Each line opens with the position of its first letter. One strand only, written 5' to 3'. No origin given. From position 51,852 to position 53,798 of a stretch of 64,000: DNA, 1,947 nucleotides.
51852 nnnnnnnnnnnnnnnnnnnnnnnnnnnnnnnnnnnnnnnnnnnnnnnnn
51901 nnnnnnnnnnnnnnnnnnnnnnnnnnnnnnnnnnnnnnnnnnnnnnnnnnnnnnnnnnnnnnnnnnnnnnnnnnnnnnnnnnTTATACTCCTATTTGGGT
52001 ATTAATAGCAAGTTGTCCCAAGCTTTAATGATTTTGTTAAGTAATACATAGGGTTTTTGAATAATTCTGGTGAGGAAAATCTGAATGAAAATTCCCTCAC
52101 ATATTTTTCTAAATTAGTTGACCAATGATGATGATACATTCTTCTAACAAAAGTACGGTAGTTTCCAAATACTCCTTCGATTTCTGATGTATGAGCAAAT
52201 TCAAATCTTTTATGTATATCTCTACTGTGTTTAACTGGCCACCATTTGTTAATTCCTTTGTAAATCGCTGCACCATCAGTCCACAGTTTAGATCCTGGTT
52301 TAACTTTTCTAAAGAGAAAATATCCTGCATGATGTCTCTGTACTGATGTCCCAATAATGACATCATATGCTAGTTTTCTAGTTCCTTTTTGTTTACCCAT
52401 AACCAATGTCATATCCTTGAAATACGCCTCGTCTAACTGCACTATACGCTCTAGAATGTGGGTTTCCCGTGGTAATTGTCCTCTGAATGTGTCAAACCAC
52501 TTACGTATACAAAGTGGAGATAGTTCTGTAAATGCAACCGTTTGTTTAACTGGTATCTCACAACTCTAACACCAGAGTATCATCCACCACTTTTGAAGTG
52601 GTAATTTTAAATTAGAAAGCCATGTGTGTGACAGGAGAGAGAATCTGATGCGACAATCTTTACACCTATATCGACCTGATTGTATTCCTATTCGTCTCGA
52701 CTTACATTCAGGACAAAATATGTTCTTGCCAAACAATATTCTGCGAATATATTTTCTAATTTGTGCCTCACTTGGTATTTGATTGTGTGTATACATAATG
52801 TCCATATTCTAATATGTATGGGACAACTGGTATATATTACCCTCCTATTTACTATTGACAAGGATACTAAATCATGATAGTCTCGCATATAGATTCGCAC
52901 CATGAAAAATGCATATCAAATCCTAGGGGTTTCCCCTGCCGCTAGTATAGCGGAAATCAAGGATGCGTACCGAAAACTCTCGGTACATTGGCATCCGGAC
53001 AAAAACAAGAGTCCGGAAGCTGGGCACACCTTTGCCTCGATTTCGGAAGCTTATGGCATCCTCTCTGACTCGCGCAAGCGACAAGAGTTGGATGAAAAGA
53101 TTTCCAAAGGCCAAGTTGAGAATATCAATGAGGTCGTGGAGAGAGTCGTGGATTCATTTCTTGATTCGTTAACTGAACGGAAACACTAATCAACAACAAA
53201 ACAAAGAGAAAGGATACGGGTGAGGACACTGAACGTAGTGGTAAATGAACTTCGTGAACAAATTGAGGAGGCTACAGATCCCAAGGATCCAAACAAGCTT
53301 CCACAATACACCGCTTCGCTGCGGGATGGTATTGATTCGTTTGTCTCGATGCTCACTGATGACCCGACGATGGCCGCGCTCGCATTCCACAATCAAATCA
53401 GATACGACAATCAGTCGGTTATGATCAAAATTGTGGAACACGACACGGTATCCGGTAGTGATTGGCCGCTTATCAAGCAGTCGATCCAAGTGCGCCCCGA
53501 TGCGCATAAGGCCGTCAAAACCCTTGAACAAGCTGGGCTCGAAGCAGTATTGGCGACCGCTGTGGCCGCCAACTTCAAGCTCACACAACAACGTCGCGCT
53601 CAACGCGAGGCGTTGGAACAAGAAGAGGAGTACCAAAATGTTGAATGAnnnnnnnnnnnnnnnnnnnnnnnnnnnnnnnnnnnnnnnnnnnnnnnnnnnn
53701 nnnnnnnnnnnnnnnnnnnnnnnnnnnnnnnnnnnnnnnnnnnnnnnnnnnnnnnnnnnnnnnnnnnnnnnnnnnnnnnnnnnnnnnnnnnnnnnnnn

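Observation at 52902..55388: G+C-rich four-gene cassette (J-domain protein plus three unknowns) abutting an IS1595-like element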

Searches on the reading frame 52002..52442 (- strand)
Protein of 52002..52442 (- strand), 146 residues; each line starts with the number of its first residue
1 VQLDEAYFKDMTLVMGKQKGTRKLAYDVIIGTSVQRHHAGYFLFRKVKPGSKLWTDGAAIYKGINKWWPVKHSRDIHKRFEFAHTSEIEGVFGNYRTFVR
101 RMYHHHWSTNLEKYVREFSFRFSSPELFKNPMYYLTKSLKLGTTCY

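Call 5: search_protein_families(library=pfam, proteins=[window:52002-52442:-], max_evalue=0.1)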
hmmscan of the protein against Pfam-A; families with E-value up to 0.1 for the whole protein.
window:52002-52442:- (146 aa): 1 family
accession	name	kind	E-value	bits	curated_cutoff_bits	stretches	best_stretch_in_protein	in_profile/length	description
PF12762.13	DDE_Tnp_IS1595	-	6e-13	49.5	27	1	20-122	49-152/153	ISXO2-like transposase domain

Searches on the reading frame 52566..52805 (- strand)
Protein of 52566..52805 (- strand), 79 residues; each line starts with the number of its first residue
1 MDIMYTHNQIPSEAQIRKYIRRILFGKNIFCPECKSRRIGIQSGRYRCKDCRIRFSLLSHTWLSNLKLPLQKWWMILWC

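Call 5: search_protein_families(library=pfam, proteins=[window:52566-52805:-], max_evalue=0.1)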
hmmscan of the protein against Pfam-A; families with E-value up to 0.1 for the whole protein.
window:52566-52805:- (79 aa): 6 families
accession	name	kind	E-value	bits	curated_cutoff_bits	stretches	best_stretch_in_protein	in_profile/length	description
PF12760.12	Zn_ribbon_IS1595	-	7.6e-08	32.6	25.4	1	11-52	1-44/46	Transposase zinc-ribbon domain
PF09723.15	Zn_ribbon_8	-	0.0033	17.9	34.4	0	46-58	6-18/41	Zinc ribbon domain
PF14768.12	RPA_interact_C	-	0.005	17.8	25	1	30-71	1-41/80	Replication protein A interacting C-terminal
PF06651.16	DUF1163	-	0.019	15.5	21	1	21-56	17-50/68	Protein of unknown function (DUF1163)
PF17283.8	Zn_ribbon_SprT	-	0.062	13.8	28.1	0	31-52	7-31/38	SprT-like zinc ribbon domain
PF22289.1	DmmA-like_C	-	0.093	13.1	27.4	0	29-60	2-33/44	Dimethylamine monooxygenase subunit DmmA-like, C-terminal domain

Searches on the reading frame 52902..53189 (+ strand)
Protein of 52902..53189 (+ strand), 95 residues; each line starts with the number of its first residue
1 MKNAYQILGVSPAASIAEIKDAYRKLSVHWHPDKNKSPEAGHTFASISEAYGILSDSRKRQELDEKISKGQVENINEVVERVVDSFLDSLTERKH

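Call 5: search_protein_families(library=pfam, proteins=[window:52902-53189:+], max_evalue=0.1)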
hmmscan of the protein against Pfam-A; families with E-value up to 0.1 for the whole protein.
window:52902-53189:+ (95 aa): 3 families
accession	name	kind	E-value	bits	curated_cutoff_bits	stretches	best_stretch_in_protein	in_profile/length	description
PF00226.36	DnaJ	-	2.8e-23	82.2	27.8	1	3-64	1-63/63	DnaJ domain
PF03338.20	Pox_J1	-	0.081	13.3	27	1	33-79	51-97/145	Poxvirus J1 protein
PF05524.18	PEP-utilisers_N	-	0.085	13.5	24.4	1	10-89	31-109/121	PEP-utilising enzyme, N-terminal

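Call 6: search_protein_families(library=padloc, proteins=[window:52902-53189:+], max_evalue=0.1)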
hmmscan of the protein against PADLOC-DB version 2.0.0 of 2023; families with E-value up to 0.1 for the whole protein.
window:52902-53189:+ (95 aa): 0 families

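Call 7: search_protein_families(library=phrogs, proteins=[window:52902-53189:+], max_evalue=1)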
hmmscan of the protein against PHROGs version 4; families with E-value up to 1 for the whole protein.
window:52902-53189:+ (95 aa): 10 families
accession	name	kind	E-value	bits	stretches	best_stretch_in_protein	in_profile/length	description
phrog_14336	-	unknown function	2e-19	71.1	1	2-69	4-71/363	-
phrog_2778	-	unknown function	1.8e-09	38.7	1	4-72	37-103/239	-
phrog_11153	-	unknown function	2.4e-07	31.7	1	4-68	7-71/337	-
phrog_31004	-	unknown function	5.4e-07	31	1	4-63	3-63/156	-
phrog_13942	-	unknown function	9.3e-06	26.1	1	3-88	16-100/336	-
phrog_9210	-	unknown function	3.2e-05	24.6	1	2-39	149-186/204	-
phrog_15863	-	unknown function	0.00021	21.7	1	15-71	155-214/312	-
phrog_34936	-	unknown function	0.015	16.1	1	56-88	81-113/195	-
phrog_7739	-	unknown function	0.098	12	1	2-57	9-61/565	-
phrog_14537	-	unknown function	0.19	12.1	1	2-36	228-262/295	-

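Call 8: search_protein_families(library=ncbifam, proteins=[window:52902-53189:+], max_evalue=1)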
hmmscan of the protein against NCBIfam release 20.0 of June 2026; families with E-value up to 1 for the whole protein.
window:52902-53189:+ (95 aa): 16 families
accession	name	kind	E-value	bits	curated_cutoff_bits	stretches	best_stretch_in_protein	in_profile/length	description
TIGR02349.1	DnaJ_bact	equivalog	9.1e-21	74.6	377.2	1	5-71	3-70/354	molecular chaperone DnaJ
NF010885.0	PRK14292.1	equivalog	2.8e-18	66.1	585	1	3-64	3-64/371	chaperone protein DnaJ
NF037946.1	terminal_TopJ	equivalog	5.4e-18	64.9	300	1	5-64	8-67/810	terminal organelle assembly protein TopJ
NF010892.0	PRK14299.1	equivalog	1.8e-17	63.5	392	1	2-66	4-68/291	chaperone protein DnaJ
NF008035.0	PRK10767.1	subfamily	1.7e-16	60.3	338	1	3-65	5-68/374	molecular chaperone DnaJ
TIGR03835.1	termin_org_DnaJ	equivalog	1e-15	57.2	512.25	1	4-66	4-66/871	terminal organelle assembly protein TopJ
NF010872.0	PRK14279.1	equivalog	1.6e-15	57.1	556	1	2-66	9-74/394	molecular chaperone DnaJ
NF007618.0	PRK10266.1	equivalog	3.4e-15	56.3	403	1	1-68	3-70/306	curved DNA-binding protein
NF010874.0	PRK14281.1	equivalog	1e-14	54.5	619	1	2-65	3-67/397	chaperone protein DnaJ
NF010871.0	PRK14278.1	equivalog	1.4e-14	53.8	502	1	3-64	4-65/378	molecular chaperone DnaJ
NF010894.0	PRK14301.1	equivalog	9.5e-14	51.2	548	1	2-70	4-73/373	chaperone protein DnaJ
NF050028.1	CldAdptActJ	equivalog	5e-11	42.9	150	1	1-86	1-92/93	cold adaptation protein ActJcold adaptation protein ActJ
NF006948.0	PRK09430.1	equivalog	7.2e-08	32.4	162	1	1-34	199-232/267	co-chaperone DjlA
NF006502.0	PRK08937.3-2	equivalog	0.037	13.5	259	1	3-55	204-262/275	adenylosuccinate lyase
TIGR00714.1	hscB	equivalog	0.043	13.9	46.75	1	20-62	9-55/156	Fe-S protein assembly co-chaperone HscB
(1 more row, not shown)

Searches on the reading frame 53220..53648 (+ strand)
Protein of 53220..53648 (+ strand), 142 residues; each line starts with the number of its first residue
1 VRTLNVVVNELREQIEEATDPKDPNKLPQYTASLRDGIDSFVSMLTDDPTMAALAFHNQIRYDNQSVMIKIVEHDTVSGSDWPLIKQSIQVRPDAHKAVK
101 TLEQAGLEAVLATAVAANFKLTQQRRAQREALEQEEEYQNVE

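Call 5: search_protein_families(library=pfam, proteins=[window:53220-53648:+], max_evalue=0.1)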
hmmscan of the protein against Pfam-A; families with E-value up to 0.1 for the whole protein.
window:53220-53648:+ (142 aa): 0 families

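Call 6: search_protein_families(library=padloc, proteins=[window:53220-53648:+], max_evalue=0.1)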
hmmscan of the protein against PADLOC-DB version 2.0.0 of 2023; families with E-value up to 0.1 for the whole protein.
window:53220-53648:+ (142 aa): 0 families

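Call 7: search_protein_families(library=phrogs, proteins=[window:53220-53648:+], max_evalue=1)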
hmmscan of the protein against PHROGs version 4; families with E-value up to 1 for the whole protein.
window:53220-53648:+ (142 aa): 0 families

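Call 8: search_protein_families(library=ncbifam, proteins=[window:53220-53648:+], max_evalue=1)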
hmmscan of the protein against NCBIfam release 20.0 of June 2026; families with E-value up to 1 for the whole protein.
window:53220-53648:+ (142 aa): 2 families
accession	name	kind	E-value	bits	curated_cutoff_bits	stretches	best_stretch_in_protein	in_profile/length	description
NF047888.1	ColdAdpAtcA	equivalog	2.8e-06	27.3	200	1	5-138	11-143/178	cold adaptation protein AtcA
NF042430.2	EnCoAhydt_DpgD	equivalog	0.03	13.8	400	1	70-136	179-245/258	enoyl-CoA-hydratase DpgD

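Call 32: search_solved_structures(query=window:53220-53645:+, max_evalue=10)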
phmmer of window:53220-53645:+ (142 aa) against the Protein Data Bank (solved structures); distinct sequences matched with E-value up to 10: 5.
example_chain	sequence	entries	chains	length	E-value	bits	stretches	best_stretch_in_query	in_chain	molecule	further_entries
8dps_C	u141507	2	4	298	0.21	15.2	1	84-117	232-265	Interleukin-11 receptor subunit alpha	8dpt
8dpu_C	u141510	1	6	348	0.26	14.9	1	84-117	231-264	Interleukin-11 receptor subunit alpha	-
6o4p_A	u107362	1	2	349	0.26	14.9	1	84-117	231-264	Interleukin-11 receptor subunit alpha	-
8qy4_B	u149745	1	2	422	0.35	14.5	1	84-117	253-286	Interleukin-11 receptor subunit alpha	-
1g7y_A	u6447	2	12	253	1.5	12.4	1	53-103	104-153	STEM/LEAF LECTIN DB58 | LECTIN DB58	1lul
